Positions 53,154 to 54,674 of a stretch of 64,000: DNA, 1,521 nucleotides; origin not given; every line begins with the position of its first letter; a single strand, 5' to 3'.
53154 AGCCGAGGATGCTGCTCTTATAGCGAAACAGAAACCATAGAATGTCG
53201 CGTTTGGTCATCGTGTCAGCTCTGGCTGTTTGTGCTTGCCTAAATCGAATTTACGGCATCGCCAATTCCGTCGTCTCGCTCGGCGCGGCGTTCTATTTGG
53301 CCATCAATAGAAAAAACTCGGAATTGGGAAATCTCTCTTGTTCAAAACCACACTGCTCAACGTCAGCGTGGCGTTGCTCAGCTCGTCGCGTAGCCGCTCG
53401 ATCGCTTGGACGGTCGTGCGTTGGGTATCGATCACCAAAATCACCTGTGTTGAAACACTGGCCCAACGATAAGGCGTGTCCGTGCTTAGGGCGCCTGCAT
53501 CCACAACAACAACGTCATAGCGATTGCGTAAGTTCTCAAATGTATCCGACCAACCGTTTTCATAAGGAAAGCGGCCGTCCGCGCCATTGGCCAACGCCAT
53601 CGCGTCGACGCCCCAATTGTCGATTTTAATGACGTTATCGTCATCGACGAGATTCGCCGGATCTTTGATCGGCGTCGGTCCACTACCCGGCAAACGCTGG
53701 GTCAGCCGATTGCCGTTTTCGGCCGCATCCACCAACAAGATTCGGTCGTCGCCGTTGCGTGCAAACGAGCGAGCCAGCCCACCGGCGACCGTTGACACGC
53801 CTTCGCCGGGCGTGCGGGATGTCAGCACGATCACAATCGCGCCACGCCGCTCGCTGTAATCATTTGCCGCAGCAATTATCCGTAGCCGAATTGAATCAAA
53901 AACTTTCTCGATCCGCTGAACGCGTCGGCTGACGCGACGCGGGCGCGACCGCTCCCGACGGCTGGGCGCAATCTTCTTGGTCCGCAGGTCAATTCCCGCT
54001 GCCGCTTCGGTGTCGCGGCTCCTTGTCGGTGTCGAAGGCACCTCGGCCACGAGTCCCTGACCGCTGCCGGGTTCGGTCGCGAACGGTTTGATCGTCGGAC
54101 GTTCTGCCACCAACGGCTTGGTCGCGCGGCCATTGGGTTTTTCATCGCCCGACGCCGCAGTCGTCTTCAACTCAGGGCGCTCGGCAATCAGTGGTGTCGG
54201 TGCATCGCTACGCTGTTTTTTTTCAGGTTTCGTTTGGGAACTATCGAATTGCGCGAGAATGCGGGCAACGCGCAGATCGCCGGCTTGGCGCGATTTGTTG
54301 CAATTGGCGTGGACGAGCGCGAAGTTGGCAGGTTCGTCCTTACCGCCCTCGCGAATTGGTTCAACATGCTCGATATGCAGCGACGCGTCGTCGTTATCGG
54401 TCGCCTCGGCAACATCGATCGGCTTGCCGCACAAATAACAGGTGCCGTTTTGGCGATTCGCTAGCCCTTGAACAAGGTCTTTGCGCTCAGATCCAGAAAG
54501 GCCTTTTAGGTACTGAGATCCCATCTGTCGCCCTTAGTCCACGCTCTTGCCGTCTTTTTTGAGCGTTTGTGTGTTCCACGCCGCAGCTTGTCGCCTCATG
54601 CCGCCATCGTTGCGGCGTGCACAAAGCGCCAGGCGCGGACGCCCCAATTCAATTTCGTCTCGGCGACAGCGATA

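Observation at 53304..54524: HNH endonuclease domain fused to an inactive-looking BY-kinase domain inside an exopolysaccharide export locus.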

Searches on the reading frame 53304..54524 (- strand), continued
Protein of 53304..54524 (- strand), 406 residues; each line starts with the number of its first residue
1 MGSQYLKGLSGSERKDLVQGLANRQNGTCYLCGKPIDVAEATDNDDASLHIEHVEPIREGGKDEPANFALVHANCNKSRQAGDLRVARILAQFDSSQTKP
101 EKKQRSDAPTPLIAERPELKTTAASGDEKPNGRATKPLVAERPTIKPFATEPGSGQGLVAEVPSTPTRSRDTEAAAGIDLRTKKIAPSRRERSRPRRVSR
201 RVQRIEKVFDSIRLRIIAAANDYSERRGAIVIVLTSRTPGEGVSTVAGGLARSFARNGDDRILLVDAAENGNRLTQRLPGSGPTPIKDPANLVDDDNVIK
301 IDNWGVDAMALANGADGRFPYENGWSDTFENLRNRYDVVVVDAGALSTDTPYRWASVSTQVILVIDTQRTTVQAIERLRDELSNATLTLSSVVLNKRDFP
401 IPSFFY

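Call 37: find_encoding_contigs(protein=P0156, flank=10000, max_places=2)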
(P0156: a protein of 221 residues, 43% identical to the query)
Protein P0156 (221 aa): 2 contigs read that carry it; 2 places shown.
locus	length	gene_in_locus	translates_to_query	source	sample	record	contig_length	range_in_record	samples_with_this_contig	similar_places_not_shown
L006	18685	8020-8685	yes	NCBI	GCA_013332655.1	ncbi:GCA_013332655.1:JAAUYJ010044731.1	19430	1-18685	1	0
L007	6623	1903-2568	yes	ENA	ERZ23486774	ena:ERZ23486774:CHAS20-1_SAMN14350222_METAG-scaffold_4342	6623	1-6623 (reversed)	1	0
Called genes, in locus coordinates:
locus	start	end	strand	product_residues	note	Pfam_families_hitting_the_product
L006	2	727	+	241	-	?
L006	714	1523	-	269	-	PF14099:Polysacc_lyase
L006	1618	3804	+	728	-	PF14870:PSII_BNR (faint), PF02012:BNR (faint), PF25852:DUF6242_C (faint), PF20067:SSL_N (faint), PF15902:Sortilin-Vps10 (weak)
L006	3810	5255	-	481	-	PF04932:Wzy_C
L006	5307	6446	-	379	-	PF13439:Glyco_transf_4, PF20706:GT4-conflict, PF13579:Glyco_trans_4_4, PF00534:Glycos_transf_1, PF13692:Glyco_trans_1_4, PF13524:Glyco_trans_1_2 (weak)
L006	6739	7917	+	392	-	PF13439:Glyco_transf_4, PF13579:Glyco_trans_4_4, PF20706:GT4-conflict, PF00534:Glycos_transf_1, PF13692:Glyco_trans_1_4, PF13524:Glyco_trans_1_2 (weak)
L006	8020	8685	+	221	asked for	-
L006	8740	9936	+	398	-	PF02706:Wzz (faint)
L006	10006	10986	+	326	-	PF01522:Polysacc_deac_1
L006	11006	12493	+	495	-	PF13440:Polysacc_synt_3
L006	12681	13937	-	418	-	PF15632:ATPgrasp_Ter (weak)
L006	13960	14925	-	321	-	PF13621:Cupin_8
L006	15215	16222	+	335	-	PF00089:Trypsin, PF13365:Trypsin_2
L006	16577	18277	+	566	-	PF00672:HAMP (weak), PF00015:MCPsignal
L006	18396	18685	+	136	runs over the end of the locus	PF00903:Glyoxalase, PF13669:Glyoxalase_4, PF18029:Glyoxalase_6 (weak)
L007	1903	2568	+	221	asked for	-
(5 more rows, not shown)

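Call 38: find_encoding_contigs(protein=P0071, flank=10000, max_places=2)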
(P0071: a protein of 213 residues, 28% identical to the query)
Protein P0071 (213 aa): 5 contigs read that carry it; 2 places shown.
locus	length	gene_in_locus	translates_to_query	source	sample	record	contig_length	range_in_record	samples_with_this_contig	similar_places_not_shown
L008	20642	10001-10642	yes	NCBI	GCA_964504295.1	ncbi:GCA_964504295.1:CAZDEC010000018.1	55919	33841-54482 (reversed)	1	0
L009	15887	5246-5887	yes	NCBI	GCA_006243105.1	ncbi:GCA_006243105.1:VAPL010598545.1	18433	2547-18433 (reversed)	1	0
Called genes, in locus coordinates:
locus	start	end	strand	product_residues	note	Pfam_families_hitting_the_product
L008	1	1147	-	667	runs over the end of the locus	-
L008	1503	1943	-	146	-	PF02635:DsrE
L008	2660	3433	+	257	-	-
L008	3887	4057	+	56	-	-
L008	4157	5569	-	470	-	-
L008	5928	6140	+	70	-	-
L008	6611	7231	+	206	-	-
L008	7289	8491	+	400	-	PF02156:Glyco_hydro_26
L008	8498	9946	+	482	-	PF13727:CoA_binding_3, PF02397:Bac_transf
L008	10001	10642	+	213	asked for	-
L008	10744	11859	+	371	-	-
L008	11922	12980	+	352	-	PF00535:Glycos_transf_2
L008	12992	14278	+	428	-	PF01041:DegT_DnrJ_EryC1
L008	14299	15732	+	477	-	PF01943:Polysacc_synt, PF13440:Polysacc_synt_3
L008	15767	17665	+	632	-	PF13522:GATase_6, PF13537:GATase_7, PF00733:Asn_synthase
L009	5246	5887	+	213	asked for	-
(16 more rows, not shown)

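Call 39: find_encoding_contigs(protein=P0162, flank=10000, max_places=2)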
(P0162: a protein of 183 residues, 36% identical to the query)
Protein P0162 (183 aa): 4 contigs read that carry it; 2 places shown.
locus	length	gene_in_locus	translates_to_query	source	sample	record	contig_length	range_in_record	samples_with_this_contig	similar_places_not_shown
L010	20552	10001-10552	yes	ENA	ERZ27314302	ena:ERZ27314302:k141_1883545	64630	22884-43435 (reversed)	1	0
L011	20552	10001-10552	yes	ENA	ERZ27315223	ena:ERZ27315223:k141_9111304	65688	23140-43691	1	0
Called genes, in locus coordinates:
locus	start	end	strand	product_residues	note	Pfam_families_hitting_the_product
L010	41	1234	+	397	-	PF13439:Glyco_transf_4 (faint), PF20706:GT4-conflict (weak), PF00534:Glycos_transf_1, PF13692:Glyco_trans_1_4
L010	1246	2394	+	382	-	PF13480:Acetyltransf_6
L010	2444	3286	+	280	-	PF05050:Methyltransf_21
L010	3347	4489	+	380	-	PF01075:Glyco_transf_9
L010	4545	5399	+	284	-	PF03808:Glyco_tran_WecG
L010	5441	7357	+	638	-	PF13522:GATase_6, PF12481:DUF3700 (weak), PF13537:GATase_7, PF00733:Asn_synthase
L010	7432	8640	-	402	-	PF02156:Glyco_hydro_26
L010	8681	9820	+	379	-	PF02563:Poly_export, PF10531:SLBB, PF22461:SLBB_2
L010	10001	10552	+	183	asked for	-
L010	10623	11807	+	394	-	PF02706:Wzz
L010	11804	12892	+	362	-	PF13506:Glyco_transf_21, PF00535:Glycos_transf_2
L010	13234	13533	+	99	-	-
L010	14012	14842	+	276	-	PF00657:Lipase_GDSL (weak), PF13472:Lipase_GDSL_2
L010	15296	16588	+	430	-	PF00270:DEAD, PF04851:ResIII (weak), PF00271:Helicase_C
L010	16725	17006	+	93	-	PF01355:HIPIP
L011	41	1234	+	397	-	PF13439:Glyco_transf_4 (faint), PF20706:GT4-conflict (weak), PF00534:Glycos_transf_1, PF13692:Glyco_trans_1_4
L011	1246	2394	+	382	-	PF13480:Acetyltransf_6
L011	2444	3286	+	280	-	PF05050:Methyltransf_21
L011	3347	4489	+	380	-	PF01075:Glyco_transf_9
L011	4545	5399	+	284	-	PF03808:Glyco_tran_WecG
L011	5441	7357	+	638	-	PF13522:GATase_6, PF12481:DUF3700 (weak), PF13537:GATase_7, PF00733:Asn_synthase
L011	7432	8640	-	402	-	PF02156:Glyco_hydro_26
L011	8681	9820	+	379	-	PF02563:Poly_export, PF10531:SLBB, PF22461:SLBB_2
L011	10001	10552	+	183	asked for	-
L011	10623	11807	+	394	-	PF02706:Wzz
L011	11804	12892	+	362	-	PF13506:Glyco_transf_21, PF00535:Glycos_transf_2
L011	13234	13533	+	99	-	-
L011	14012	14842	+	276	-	PF00657:Lipase_GDSL (weak), PF13472:Lipase_GDSL_2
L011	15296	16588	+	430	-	PF00270:DEAD, PF04851:ResIII (weak), PF00271:Helicase_C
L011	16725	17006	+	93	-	PF01355:HIPIP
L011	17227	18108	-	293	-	PF02195:ParB_N, PF17762:HTH_ParB, PF23552:ParB_C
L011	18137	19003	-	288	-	PF05050:Methyltransf_21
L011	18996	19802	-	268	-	PF00142:Fer4_NifH (weak), PF01656:CbiA, PF02374:ArsA_ATPase (weak), PF06564:CBP_BcsQ (faint), PF09140:MipZ (weak), PF10609:ParA, PF13614:AAA_31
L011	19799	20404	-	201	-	PF08212:Lipocalin_2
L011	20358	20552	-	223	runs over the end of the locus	PF02527:GidB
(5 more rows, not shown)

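Call 58: search_solved_structures(query=P0060, max_evalue=1)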
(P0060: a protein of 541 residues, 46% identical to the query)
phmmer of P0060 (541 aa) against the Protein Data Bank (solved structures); distinct sequences matched with E-value up to 1: 3.
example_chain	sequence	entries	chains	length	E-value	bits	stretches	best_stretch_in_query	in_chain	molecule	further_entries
9k32_A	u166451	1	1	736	0.066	15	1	11-99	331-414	HNH nuclease domain-containing protein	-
6me0_C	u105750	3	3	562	0.21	13.3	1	17-86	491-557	Maturase reverse transcriptase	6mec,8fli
9lgi_A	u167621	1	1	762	0.3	12.8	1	20-78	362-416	HNH nuclease domain-containing protein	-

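Call 59: search_solved_structures(query=A3, max_evalue=0.01, show_alignments=2)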
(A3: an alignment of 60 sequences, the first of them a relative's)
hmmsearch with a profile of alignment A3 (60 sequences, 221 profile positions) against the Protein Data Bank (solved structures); distinct sequences matched with E-value up to 0.01: 65 (the best 60 are shown).
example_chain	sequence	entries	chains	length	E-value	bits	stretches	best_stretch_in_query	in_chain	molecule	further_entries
6u1q_A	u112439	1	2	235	1.4e-28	103.2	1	22-207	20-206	VpsO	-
4jlv_A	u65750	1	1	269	1.1e-22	83.9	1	10-208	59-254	C-terminal fragment of Membrane protein CapA1, Putative uncharacterized protein capB1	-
2ved_A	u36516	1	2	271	1e-20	77.5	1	9-208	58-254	MEMBRANE PROTEIN CAPA1, PROTEIN TYROSINE KINASE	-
4jmp_A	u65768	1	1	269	5.2e-20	75.2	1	9-208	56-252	C-terminal fragment of CapA, Protein tyrosine kinase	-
3bfv_A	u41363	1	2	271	5.4e-20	75.1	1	9-208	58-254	Membrane protein CapA1, Protein tyrosine kinase,Protein tyrosine kinase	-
6z0p_A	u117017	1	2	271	2.2e-16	63.3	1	17-206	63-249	BceF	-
3cio_A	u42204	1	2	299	3.3e-16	62.7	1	13-206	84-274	Tyrosine-protein kinase etk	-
3la6_A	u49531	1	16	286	3.5e-15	59.4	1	15-206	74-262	Tyrosine-protein kinase wzc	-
9xgv_A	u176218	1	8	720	1.5e-14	57.3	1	16-206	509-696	Tyrosine-protein kinase wzc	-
9r62_I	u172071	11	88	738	1.6e-14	57.3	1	16-206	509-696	Tyrosine-protein kinase wzc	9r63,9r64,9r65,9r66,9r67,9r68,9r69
7ni2_A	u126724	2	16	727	2.4e-14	56.7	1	17-206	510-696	Tyrosine-protein kinase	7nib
9i2q_D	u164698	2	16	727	2.4e-14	56.7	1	17-206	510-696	Putative transmembrane protein Wzc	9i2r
9exq_D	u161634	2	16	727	2.4e-14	56.7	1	17-206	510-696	Putative transmembrane protein Wzc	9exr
9exo_H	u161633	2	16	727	2.4e-14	56.7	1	17-206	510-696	Putative transmembrane protein Wzc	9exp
7nhr_A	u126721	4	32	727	2.4e-14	56.7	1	17-206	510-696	Putative transmembrane protein Wzc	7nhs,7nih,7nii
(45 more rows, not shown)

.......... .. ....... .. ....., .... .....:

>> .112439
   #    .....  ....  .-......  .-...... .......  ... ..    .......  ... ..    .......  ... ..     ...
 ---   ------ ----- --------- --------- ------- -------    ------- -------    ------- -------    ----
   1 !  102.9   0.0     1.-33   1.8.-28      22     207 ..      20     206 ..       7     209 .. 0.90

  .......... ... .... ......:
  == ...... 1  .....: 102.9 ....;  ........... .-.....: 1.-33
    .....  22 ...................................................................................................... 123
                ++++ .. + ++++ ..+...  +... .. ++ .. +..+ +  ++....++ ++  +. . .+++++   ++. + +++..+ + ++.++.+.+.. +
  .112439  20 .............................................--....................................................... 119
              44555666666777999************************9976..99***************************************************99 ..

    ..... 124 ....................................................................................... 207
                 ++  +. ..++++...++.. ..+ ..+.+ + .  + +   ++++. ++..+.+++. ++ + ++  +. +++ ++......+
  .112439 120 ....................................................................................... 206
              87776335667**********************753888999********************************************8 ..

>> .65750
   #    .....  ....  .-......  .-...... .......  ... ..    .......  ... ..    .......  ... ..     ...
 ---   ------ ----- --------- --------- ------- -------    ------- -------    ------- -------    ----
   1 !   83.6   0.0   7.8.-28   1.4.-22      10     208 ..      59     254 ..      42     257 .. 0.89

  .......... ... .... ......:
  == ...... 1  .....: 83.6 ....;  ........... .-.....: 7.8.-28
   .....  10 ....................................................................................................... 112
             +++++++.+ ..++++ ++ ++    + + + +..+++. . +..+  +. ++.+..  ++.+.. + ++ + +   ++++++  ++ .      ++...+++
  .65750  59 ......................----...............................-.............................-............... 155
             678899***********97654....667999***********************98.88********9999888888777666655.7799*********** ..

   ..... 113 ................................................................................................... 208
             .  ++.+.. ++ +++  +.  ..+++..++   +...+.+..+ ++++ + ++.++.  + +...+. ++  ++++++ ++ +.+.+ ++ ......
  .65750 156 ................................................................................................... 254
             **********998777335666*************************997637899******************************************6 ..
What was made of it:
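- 53304..53981 (-): BY-pseudokinase domain, codons 182-406 (confident core 200-406). The P-loop GEGVST is at 53790-53807 and the Walker-B-like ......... at 53487-53513. The conserved C-terminal sequence is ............. Profile against the PDB: VpsO 1.4e-28, CapB, BceF, Etk, Wzc (call 59).
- Closest known: BcsQ. Same: It gives weak profile hits (E about 1e-5; call 59).
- Checked: In a profile alignment to VpsO, GEGVtT aligns with GEGKTT and VVDaGs with VIDTPP (call 59).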

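Call 65: predict_structure(alignment_id=A6)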
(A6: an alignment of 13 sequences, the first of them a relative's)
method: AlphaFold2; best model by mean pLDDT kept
length: 406 residues; sequences in the alignment: 13
mean_pLDDT: 62.9   pTM: 0.51
mean pLDDT of the five models: 62.9, 62.3, 61.1, 61.0, 60.5
residues with pLDDT >= 90: 63; 70-90: 115; 50-70: 82; < 50: 146
segments of 3 or more residues with pLDDT < 50: 1-3, 47-183, 314-316
pLDDT, mean of each block of 10 residues (from residue 1): 57 75 64 68 56 36 36 43 30 29 35 35 35 38 36 36 36 43 51 66 88 89 67 92 92 90 84 52 56 69 87 55 69 89 89 88 91 89 86 81 78
secondary structure, 60 per line:
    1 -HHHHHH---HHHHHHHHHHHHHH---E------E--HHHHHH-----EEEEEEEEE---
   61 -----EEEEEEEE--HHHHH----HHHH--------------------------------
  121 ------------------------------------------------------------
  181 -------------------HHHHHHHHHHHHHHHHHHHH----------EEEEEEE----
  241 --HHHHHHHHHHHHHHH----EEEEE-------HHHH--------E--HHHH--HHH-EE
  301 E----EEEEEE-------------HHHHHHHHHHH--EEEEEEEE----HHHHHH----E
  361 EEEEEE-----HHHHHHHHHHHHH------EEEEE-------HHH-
elements in order: H2-7 H11-24 H38-43 E49-57 E66-73 H76-80 H85-88 H200-219 E230-236 H243-257 E262-266 H274-277 H289-292 E299-301 E306-311 H325-335 E338-345 H350-355 E360-366 H372-384 E391-395

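Call 68: find_related_loci(query=A6, collection=metagenome_contigs, flank=5000)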
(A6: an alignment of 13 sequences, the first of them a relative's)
Query A6 (406 aa) in metagenome_contigs; peptide patterns used: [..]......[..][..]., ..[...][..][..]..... (x = any residue, [..] = any of these).
600 stretches matched a pattern (row limit reached: there are more); 317 encode a relative of the query (tblastn E <= 1e-3); the best 80 are kept; 80 distinct loci.
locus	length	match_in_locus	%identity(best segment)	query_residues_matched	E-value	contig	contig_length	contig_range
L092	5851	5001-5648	45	199-406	9e-52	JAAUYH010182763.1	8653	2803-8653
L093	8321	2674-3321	45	199-406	3e-51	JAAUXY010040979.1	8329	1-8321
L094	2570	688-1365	43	199-406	6e-50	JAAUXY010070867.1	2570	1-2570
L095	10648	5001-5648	43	199-406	3e-49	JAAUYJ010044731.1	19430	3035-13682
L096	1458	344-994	39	199-406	2e-42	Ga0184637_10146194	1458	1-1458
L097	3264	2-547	40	228-406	9e-37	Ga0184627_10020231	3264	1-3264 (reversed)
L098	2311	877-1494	35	204-406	6e-29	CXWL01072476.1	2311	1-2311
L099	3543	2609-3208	35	209-406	7e-27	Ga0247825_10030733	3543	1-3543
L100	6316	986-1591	32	207-406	4e-24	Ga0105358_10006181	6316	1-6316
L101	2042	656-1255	34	209-406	1e-23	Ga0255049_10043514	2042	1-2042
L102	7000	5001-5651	32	193-406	1e-21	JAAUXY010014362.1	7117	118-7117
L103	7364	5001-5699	30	177-406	4e-19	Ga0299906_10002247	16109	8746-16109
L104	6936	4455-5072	30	209-406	9e-16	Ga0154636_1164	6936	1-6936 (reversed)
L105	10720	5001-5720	26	180-406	7e-14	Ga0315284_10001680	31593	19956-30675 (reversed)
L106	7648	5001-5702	28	187-406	1e-13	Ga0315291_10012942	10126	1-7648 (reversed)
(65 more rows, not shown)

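Call 70: fold_search(model_id=the predicted structure, library=pdb)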
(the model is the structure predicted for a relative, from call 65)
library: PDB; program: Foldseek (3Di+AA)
matches with E <= 10: 1510; with E <= 0.001: 164
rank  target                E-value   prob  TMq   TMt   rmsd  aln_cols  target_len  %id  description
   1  6u1q_A                5.5e-10  1.00  0.39  0.72   4.3       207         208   24  Crystal Structure of VpsO (VC0937) Kinase domain (released 2020-08-19)
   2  6u1q_B                1.2e-08  1.00  0.40  0.75   4.1       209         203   22  Crystal Structure of VpsO (VC0937) Kinase domain (released 2020-08-19)
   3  6z0p_B                3.1e-08  1.00  0.39  0.64   3.3       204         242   24  BceF Tyrosine Kinase Domain (released 2021-04-14)
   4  9r68_I                5.5e-08  1.00  0.39  0.24   4.4       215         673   13  CPS secretion pathway Wza-Wzc_C1 (Conf 2) (released 2026-03-04)
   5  7nhr_A                6.2e-08  1.00  0.42  0.27   3.4       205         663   14  Putative transmembrane protein Wzc K540M C1 (released 2021-08-25)
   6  7ni2_A                7.5e-08  1.00  0.42  0.34   3.3       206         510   15  Wzc-K540M-4YE C8 (released 2021-08-25)
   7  4jmp                  7.5e-08  1.00  0.38  0.65   3.6       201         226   19  Crystal structure of the chimerical protein CapA2B2 (released 2014-02-05)
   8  9exq_B                9.1e-08  1.00  0.43  0.32   3.4       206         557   14  Wzc-K540M-3YE-N711Y MgADP C1 (released 2025-04-23)
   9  7nhr_E                9.1e-08  1.00  0.40  0.31   3.3       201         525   16  Putative transmembrane protein Wzc K540M C1 (released 2021-08-25)
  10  9exq_C                9.6e-08  1.00  0.43  0.32   3.4       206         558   14  Wzc-K540M-3YE-N711Y MgADP C1 (released 2025-04-23)
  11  6z0p_A                1.0e-07  1.00  0.39  0.63   3.5       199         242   24  BceF Tyrosine Kinase Domain (released 2021-04-14)
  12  9r62_I                1.0e-07  1.00  0.41  0.28   3.8       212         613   16  CPS co-polymerase Wzc_C1 (released 2026-03-04)
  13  3la6_B                1.1e-07  1.00  0.41  0.62   3.5       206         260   15  Octameric kinase domain of the E. coli tyrosine kinase Wzc with bound ADP (released 2010-08-25)
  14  7nhr_B                1.2e-07  1.00  0.41  0.30   2.9       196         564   14  Putative transmembrane protein Wzc K540M C1 (released 2021-08-25)
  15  9exq_E                1.4e-07  1.00  0.42  0.33   3.5       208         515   15  Wzc-K540M-3YE-N711Y MgADP C1 (released 2025-04-23)
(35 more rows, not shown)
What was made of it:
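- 53304..53981 (-): AlphaFold2 model and Foldseek (calls 65, 70).
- On Catalytic BY-kinase: The top 23 Foldseek matches and most of the top 50 are BY-kinase domains (calls 59, 70).
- Checked: The best structural matches are BY-kinase domains: VpsO, BceF, Wzc, CapB and Etk (call 70).
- By sequence and by fold the domain is closest to BY-kinase domains (calls 59, 70).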

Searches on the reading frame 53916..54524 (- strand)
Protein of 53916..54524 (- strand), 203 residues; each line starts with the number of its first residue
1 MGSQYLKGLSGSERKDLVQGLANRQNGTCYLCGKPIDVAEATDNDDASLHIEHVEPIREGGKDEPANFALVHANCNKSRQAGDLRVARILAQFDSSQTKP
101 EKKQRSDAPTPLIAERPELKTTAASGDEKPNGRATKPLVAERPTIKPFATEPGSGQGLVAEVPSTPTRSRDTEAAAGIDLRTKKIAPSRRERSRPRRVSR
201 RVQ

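Call 25: find_homologous_proteins(query=window:53916-54524:-, max_evalue=0.001)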
Query seq(203 aa): 292 candidates shared short words with the query, none scored E <= 0.001.
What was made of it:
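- Tried and rejected: Residues 1-203 alone returned nothing, not even the protein itself (call 25).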
